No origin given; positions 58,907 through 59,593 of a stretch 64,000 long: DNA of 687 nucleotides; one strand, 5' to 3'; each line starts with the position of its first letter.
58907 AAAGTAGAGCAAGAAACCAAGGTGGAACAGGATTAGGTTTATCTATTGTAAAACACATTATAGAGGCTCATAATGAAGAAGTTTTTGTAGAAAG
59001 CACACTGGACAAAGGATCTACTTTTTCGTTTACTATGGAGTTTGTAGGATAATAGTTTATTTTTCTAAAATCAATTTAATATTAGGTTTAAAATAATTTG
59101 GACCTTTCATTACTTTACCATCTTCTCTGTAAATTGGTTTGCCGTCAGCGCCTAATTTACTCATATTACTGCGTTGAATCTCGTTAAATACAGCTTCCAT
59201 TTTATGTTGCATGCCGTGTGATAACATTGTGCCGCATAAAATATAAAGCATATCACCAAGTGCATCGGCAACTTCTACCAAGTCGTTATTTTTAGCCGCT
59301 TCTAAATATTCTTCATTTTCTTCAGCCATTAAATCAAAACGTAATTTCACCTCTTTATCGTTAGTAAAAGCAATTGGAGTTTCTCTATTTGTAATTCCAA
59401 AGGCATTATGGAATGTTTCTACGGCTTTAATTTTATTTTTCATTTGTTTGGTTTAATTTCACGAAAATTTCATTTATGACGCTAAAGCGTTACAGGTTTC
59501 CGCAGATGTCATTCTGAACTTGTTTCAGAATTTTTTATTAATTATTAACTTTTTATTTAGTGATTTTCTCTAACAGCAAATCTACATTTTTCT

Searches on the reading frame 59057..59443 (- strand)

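Call 16: search_protein_families(library=pfam, proteins=[window:59057-59443:-], max_evalue=0.00001)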
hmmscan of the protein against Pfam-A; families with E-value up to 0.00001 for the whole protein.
window:59057-59443:- (128 aa): 1 family
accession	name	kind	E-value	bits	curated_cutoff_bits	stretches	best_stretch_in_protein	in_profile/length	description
PF01503.22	PRA-PH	-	1.1e-16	61.5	21.3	1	8-93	1-86/86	Phosphoribosyl-ATP pyrophosphohydrolase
